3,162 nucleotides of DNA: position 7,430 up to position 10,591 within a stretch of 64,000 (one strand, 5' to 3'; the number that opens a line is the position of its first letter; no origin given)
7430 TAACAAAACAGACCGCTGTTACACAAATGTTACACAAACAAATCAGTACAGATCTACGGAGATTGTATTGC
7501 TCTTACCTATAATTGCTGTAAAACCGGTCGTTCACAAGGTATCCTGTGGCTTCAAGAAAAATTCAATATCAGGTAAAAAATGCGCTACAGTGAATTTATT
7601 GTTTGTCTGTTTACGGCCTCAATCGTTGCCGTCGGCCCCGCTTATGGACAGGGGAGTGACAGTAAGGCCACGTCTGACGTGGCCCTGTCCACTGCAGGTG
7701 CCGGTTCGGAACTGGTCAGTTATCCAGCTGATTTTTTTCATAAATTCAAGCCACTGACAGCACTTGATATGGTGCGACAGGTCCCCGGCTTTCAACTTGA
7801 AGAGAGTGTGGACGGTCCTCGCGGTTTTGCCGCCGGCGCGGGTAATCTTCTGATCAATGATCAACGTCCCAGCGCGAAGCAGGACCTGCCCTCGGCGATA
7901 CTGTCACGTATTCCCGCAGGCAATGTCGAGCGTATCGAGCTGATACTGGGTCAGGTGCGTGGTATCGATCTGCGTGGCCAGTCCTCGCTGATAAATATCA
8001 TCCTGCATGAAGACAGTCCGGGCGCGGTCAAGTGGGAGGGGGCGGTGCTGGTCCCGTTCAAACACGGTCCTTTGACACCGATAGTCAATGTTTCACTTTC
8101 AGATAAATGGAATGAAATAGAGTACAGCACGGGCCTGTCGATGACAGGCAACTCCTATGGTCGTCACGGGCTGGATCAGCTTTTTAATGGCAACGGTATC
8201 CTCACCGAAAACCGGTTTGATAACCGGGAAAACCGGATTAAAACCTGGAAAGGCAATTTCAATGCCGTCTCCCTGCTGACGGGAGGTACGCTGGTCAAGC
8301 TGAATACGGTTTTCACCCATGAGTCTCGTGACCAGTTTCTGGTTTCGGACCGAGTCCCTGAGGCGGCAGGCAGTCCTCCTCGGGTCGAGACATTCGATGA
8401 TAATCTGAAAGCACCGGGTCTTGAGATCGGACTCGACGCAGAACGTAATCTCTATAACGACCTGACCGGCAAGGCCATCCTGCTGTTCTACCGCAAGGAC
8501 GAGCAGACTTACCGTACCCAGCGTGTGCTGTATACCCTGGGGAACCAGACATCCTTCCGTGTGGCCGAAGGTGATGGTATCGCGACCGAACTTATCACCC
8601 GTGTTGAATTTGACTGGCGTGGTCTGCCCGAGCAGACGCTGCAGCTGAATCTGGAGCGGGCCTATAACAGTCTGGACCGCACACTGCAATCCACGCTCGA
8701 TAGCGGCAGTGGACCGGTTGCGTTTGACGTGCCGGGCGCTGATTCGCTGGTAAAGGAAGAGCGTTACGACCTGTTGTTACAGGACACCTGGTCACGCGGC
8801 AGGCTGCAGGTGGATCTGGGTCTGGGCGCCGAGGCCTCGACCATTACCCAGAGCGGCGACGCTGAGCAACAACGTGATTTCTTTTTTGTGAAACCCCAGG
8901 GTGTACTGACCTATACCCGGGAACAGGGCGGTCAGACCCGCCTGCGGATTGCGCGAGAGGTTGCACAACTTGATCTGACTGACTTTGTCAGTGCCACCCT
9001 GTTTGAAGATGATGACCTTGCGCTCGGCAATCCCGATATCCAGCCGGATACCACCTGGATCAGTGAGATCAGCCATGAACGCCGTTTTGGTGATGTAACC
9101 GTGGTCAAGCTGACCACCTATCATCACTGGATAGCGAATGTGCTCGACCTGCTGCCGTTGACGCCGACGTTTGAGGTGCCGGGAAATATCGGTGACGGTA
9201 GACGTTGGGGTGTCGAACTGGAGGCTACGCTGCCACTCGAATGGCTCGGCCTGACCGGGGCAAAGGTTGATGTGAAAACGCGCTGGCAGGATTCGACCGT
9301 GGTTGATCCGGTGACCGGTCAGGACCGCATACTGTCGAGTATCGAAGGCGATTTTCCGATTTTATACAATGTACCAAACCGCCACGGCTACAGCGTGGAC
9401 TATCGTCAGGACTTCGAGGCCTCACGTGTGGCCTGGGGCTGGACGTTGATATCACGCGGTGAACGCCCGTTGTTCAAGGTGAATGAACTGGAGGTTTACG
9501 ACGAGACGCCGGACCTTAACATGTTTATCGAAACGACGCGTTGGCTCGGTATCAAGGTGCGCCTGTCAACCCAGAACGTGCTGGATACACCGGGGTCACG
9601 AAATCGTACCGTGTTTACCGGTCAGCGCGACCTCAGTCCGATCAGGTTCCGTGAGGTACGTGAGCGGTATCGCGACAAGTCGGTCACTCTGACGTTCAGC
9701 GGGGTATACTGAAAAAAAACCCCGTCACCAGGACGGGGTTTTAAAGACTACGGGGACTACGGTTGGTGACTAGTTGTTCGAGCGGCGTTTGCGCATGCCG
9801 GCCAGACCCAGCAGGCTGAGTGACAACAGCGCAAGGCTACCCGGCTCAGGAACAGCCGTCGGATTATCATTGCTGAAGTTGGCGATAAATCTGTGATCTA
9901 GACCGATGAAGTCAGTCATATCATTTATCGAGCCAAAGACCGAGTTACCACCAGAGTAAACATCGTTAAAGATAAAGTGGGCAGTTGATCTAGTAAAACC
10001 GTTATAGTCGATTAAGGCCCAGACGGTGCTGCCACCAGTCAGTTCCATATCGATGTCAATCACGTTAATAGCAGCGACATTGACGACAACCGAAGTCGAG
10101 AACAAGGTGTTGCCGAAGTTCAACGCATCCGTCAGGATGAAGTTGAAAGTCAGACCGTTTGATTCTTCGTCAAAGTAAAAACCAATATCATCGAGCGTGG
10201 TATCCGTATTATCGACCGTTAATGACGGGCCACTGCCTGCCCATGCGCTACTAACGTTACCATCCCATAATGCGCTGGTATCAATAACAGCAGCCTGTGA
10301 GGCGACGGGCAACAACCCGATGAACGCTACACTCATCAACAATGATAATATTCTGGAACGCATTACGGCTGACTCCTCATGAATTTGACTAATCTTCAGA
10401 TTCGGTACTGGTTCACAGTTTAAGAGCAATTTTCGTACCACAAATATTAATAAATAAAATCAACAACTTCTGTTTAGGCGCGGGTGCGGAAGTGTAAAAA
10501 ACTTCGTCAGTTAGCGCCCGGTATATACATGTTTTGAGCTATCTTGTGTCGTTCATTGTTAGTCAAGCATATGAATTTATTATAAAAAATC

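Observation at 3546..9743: Divergent pair of paralogous TonB-dependent receptors bracketing a 4,5-dihydroxyphthalate-decarboxylase-family gene and a DUF4010 gene fragment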

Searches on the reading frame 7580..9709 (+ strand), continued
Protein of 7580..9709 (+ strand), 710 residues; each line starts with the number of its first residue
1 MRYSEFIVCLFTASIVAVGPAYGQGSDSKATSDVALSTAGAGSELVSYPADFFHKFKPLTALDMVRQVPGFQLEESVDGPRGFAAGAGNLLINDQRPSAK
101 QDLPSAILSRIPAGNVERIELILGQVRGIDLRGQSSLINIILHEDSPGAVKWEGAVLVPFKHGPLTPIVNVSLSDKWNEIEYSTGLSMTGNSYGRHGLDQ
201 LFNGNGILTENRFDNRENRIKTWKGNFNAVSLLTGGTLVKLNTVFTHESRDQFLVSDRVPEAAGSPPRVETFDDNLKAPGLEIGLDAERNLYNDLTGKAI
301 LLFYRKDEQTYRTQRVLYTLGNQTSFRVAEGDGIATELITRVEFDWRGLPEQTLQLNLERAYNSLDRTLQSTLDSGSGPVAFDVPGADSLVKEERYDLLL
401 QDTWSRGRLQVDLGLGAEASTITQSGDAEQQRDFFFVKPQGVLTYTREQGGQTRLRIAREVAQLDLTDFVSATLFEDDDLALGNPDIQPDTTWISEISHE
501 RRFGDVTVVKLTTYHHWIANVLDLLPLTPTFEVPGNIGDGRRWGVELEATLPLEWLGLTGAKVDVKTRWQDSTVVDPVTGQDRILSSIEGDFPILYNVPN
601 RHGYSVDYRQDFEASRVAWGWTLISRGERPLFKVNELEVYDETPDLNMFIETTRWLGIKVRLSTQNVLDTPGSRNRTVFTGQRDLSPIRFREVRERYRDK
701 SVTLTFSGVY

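Call 77: search_protein_families(library=ncbifam, proteins=[L171:10183-11643:-, L171:11832-12692:+], max_evalue=0.00001)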
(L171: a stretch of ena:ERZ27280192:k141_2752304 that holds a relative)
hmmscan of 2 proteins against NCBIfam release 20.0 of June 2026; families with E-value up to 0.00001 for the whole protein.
L171:10183-11643:- (486 aa): 5 families
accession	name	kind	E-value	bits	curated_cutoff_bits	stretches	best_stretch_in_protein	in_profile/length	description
NF047920.1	lactonase_UilS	equivalog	1.7e-15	57.5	400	1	310-419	43-150/285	UilS family quorum-quenching N-acyl-homoserine lactonase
NF058544.1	IVPilMotSglTMyx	equivalog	2.4e-08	34.1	300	0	75-253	43-205/210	type IV pili motility protein SglT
TIGR03100.1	hydr1_PEP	hypoth_equivalog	2.2e-07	30.5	168.45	0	291-360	26-93/274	hydrolase 1, exosortase A system-associated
NF033523.0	lasso_peptidase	equivalog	2.7e-07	29.8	400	0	40-184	378-531/638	Atxe2 family lasso peptide isopeptidase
TIGR00976.1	CocE_NonD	subfamily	1.2e-06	27.8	66.3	0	46-154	3-105/550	CocE/NonD family hydrolase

L171:11832-12692:+ (287 aa): 25 families
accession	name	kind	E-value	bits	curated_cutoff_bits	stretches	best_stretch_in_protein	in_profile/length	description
TIGR02427.1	protocat_pcaD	equivalog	1e-23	84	255.85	1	41-284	3-250/251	3-oxoadipate enol-lactonase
NF051488.1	bifunc_PcaDC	exception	1.5e-23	83.5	390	1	50-285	12-251/375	bifunctional 3-oxoadipate enol-lactonase/4-carboxymuconolactone decarboxylase PcaDC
TIGR01250.1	pro_imino_pep_2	subfamily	1.4e-21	77.3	167.65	1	30-168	4-146/288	proline iminopeptidase-family hydrolase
TIGR03611.1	RutD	equivalog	9.1e-21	74.4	238.5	1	50-159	13-123/258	pyrimidine utilization protein D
NF051487.1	bifunc_PcaCD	exception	3.7e-20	72.4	430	1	45-285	167-412/413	bifunctional 4-carboxymuconolactone decarboxylase/3-oxoadipate enol-lactonase PcaCD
NF050089.1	i_nPHAscl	equivalog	6.6e-17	61.5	300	1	39-151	8-119/288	intracellular short-chain-length polyhydroxyalkanoate depolymerase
TIGR03343.1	biphenyl_bphD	equivalog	4.4e-16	58.9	462.15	1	36-152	18-137/282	2-hydroxy-6-oxo-6-phenylhexa-2,4-dienoate hydrolase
NF011457.0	PRK14875.1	equivalog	3.3e-15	55.9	307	1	20-151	102-233/372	acetoin dehydrogenase dihydrolipoyllysine-residue acetyltransferase subunit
NF045632.1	hydroxlase_HsaD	equivalog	7.8e-14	51.3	400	1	25-151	9-139/290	4,5:9,10-diseco-3-hydroxy-5,9,17-trioxoandrosta-1(10),2-diene-4-oate hydrolase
NF002938.0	PRK03592.1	equivalog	3.5e-13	49.5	241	1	27-149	9-129/298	haloalkane dehalogenase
TIGR03695.1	menH_SHCHC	equivalog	9.2e-13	48.2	208.55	1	51-150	4-105/252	2-succinyl-6-hydroxy-2,4-cyclohexadiene-1-carboxylate synthase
NF045945.1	ProImpepLactob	equivalog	8.9e-12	45.1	400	1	47-150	25-132/293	proline iminopeptidase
TIGR03056.1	bchO_mg_che_rel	equivalog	9.7e-12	44.5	172.55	1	33-148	11-127/278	alpha/beta fold hydrolase BchO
NF045948.1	ProImpepThrmp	equivalog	2.3e-11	43.7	500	1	29-157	3-136/291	proline iminopeptidase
TIGR01249.1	pro_imino_pep_1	equivalog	1.1e-10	41.2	259.75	1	39-146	16-125/307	prolyl aminopeptidase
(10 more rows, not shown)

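Call 78: search_protein_families(library=pfam, proteins=[L018:18-2033:+, L018:5275-6189:+, L060:6328-9228:+, L060:9237-9860:+, L175:3-1019:+, L175:1046-1615:+, L175:4774-6477:+], max_evalue=0.0001)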
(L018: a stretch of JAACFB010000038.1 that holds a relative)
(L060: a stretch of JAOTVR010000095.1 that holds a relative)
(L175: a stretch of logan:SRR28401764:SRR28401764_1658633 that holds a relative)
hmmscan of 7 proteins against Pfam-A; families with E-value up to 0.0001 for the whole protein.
L018:18-2033:+ (671 aa): 1 family
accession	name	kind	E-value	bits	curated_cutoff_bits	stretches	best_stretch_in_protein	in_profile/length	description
PF00593.30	TonB_dep_Rec_b-barrel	-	1.8e-36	127.4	27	1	103-625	52-436/436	TonB dependent receptor-like, beta-barrel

L018:5275-6189:+ (304 aa): 1 family
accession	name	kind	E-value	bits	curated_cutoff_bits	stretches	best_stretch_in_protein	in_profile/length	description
PF00892.27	EamA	-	1e-25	91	28.2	2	2-135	3-132/135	EamA-like transporter family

L060:6328-9228:+ (966 aa): 2 families
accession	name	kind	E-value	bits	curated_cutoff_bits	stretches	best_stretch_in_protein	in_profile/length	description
PF00593.30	TonB_dep_Rec_b-barrel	-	1.2e-32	114.7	27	1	394-873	47-392/436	TonB dependent receptor-like, beta-barrel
PF07715.20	Plug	-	5.8e-14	52.9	23.9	1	78-185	2-107/107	TonB-dependent Receptor Plug Domain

L060:9237-9860:+ (207 aa): 1 family
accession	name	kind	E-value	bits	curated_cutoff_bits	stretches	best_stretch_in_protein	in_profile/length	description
PF00080.25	Sod_Cu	-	2.1e-30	106.3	28.9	1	76-206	3-133/133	Copper/zinc superoxide dismutase (SODC)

L175:3-1019:+ (338 aa): 2 families
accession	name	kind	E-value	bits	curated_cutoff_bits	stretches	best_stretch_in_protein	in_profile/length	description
PF00005.33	ABC_tran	-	8.6e-25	88.4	25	1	124-257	2-137/137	ABC transporter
PF12848.13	ABC_tran_Xtn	-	1.2e-11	45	25.9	1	14-87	1-76/85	ABC transporter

L175:1046-1615:+ (189 aa): 0 families

L175:4774-6477:+ (568 aa): 2 families
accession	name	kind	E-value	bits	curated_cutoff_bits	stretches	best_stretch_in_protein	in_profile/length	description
PF13620.12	CarboxypepD_reg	-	1.7e-10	41.5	32.3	1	42-122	2-82/82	Carboxypeptidase regulatory-like domain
PF08308.17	PEGA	-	3.4e-06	27.3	20.8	1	84-123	30-69/71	PEGA domain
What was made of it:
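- A Cu/Zn superoxide dismutase gene lies next to a family receptor in L060 (call 78).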

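Call 85: search_protein_families(library=pfam, proteins=[L056:94-720:+, L056:744-1793:+, L056:1802-2788:+, L056:2822-3256:-, L056:3344-3646:+, L056:3715-5433:+, L056:20819-21322:+, L056:21335-22090:+, L053:755-3013:+, L017:18710-21157:+], max_evalue=0.001)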
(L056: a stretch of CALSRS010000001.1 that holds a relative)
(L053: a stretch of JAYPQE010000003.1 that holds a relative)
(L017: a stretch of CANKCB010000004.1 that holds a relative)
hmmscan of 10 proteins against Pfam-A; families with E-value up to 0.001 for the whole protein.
L056:94-720:+ (209 aa): 0 families

L056:744-1793:+ (350 aa): 2 families
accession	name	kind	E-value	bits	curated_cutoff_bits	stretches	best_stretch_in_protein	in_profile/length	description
PF00092.34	VWA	-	3.3e-10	40.9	23.8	1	138-296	15-172/174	von Willebrand factor type A domain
PF13519.12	VWA_2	-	4.5e-09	37.3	27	1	97-235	1-106/107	von Willebrand factor type A domain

L056:1802-2788:+ (329 aa): 3 families
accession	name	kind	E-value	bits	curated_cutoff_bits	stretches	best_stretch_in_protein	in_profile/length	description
PF00092.34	VWA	-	6.4e-06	26.9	23.8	1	78-226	3-145/174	von Willebrand factor type A domain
PF13519.12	VWA_2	-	8.4e-05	23.6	27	1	78-191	2-106/107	von Willebrand factor type A domain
PF13768.12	VWA_3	-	0.00095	19.7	27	0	154-227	71-141/155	von Willebrand factor type A domain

L056:2822-3256:- (145 aa): 1 family
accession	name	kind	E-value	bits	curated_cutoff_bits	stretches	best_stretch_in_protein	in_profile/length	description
PF13473.12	Cupredoxin_1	-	0.00012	22.4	27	1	42-143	7-104/104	Cupredoxin-like domain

L056:3344-3646:+ (101 aa): 0 families

L056:3715-5433:+ (573 aa): 3 families
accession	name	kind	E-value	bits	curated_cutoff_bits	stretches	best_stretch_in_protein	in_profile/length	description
PF13442.11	Cytochrome_CBB3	-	6.7e-09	36.4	27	1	484-565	3-68/68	Cytochrome C oxidase, cbb3-type, subunit III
PF00034.26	Cytochrom_C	-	1.3e-07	33.3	21.3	1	486-567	3-88/90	Cytochrome c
PF05425.18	CopD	-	1.2e-06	29.3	32.1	1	169-269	6-102/105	Copper resistance protein D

L056:20819-21322:+ (168 aa): 1 family
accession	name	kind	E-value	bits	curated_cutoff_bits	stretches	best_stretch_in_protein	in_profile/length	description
PF01475.25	FUR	-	9.4e-16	58.5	23.1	1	40-158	2-120/121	Ferric uptake regulator family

L056:21335-22090:+ (252 aa): 1 family
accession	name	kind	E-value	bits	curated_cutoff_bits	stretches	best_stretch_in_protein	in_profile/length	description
PF01297.22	ZnuA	-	6e-45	154.2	29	1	27-248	1-231/263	Zinc-uptake complex component A periplasmic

L053:755-3013:+ (753 aa): 2 families
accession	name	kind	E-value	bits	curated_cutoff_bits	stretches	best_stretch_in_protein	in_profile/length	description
PF07969.17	Amidohydro_3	-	1e-34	121.3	29.7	2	377-742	134-472/472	Amidohydrolase family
PF01979.26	Amidohydro_1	-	1.2e-10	41.7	25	1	626-740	230-344/345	Amidohydrolase family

L017:18710-21157:+ (816 aa): 6 families
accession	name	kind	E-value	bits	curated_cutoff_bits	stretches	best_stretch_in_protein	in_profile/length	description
PF07631.16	PSD4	-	1.2e-44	152.4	23.3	1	476-602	2-128/128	Protein of unknown function (DUF1592)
PF07627.16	PSCyt3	-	6.1e-32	110.3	27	1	620-720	1-97/98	Protein of unknown function (DUF1588)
PF07626.16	PSD3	-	5.4e-22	78.5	23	1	135-197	2-64/65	Protein of unknown function (DUF1587)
PF07624.16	PSD2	-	1.7e-21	76.2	25.8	1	736-809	1-74/74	Protein of unknown function (DUF1585)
PF07637.16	PSD5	-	5.6e-16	59.1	34.2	1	401-461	1-62/62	Protein of unknown function (DUF1595)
PF13442.11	Cytochrome_CBB3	-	9.8e-05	23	27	0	41-114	4-68/68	Cytochrome C oxidase, cbb3-type, subunit III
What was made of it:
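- Other members of the receptor family sit next to metal-related genes (CopD-cytochrome c, cupredoxin, a Fur-family regulator, ZnuA; call 85).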

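Call 96: search_protein_representatives(alignment_id=A1)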
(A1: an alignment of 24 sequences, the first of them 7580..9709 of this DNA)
Query: 24 sequences, 709 profile positions. Proteins with E-value up to 0.001 (for the whole library): 3541; up to 1e-10: 2007; up to 1e-30: 999. The best 150 are listed.
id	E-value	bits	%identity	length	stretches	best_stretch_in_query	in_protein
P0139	0.0e+00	1092.5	-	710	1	11-709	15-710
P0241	9.8e-264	893.3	-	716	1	11-709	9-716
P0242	1.8e-252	856.1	-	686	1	32-709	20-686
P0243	2.1e-252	855.8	-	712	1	12-709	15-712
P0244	2.7e-252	855.5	-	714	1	22-709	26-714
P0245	2.3e-246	835.9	-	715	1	13-709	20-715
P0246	2.6e-239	812.6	-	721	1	11-709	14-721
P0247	8.6e-236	800.9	-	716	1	29-708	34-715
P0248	7.4e-235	797.9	-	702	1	12-709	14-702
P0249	3.9e-231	785.6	-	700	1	11-708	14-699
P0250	4.3e-230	782.1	-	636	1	73-709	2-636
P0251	1.1e-225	767.5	-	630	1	89-709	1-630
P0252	2.7e-206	703.5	-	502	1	221-709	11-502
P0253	5.3e-204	695.9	-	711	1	29-709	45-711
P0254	1.1e-203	694.8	-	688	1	35-708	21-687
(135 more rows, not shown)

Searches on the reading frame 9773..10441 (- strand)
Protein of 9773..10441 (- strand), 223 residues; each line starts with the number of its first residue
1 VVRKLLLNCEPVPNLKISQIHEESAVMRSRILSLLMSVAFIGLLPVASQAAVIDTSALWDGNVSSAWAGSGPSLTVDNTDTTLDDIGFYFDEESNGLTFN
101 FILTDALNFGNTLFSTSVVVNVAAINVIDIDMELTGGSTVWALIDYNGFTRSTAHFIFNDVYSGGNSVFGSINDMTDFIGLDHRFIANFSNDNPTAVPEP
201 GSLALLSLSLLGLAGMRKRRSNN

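Call 4: search_protein_families(library=pfam, proteins=[window:9773-10441:-], max_evalue=0.01)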
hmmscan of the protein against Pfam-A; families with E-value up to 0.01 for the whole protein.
window:9773-10441:- (223 aa): 1 family
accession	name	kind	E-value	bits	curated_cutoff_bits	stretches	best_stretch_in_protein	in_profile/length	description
PF07589.16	PEP-CTERM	-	1.1e-05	25.7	20.7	1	196-219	1-23/24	PEP-CTERM motif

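Call 5: search_protein_families(library=ncbifam, proteins=[window:9773-10441:-], max_evalue=0.01)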
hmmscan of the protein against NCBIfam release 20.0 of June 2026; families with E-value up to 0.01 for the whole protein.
window:9773-10441:- (223 aa): 10 families
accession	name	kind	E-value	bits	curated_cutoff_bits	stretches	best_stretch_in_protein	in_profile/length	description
NF033554.9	floc_PepA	equivalog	5.1e-08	33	80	1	76-221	113-261/261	flocculation-associated PEP-CTERM protein PepA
NF041927.1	Xrt_dep_XDP1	equivalog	5.8e-07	29.7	125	1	187-220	212-242/242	exosortase-dependent surface protein XDP1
NF038125.1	PEP_CTERM_THxN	subfamily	7.9e-07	28.9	85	1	191-220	219-246/246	THxN family PEP-CTERM protein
NF041538.1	PEP_EDSA_1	subfamily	2.7e-06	27.3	100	1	190-220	276-307/307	EDSAP-1 family PEP-CTERM protein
TIGR02595.1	PEP_CTERM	domain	2.7e-05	24.7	16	1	197-220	1-23/24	PEP-CTERM sorting domain-containing protein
NF038120.1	PEP_CTERM_QFxxD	subfamily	0.00019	21.4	80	1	187-219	181-215/215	NF038120 family PEP-CTERM protein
NF038129.1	PEP_NF038129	equivalog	0.00033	20.6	65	1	188-220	159-194/194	NF038129 family PEP-CTERM protein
NF038118.1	PEP_CTERM_CCXG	equivalog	0.00059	19.6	90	1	188-220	165-199/199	CCXG family PEP-CTERM protein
NF033947.0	PEP-cistern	hypoth_equivalog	0.0041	16.9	60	0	188-219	164-195/195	cistern family PEP-CTERM protein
NF038124.1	PEP_CTERM_TLD_A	exception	0.0081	15.7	100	0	192-220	209-234/235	PEP_CTERM-anchored TLD domain-containing protein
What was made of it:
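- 9770..10441 (-): PEP-CTERM sorting-signal protein. The gene caller's 197-aa version would start at 10363. PF07589 and TIGR02595 hits (calls 4, 5).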
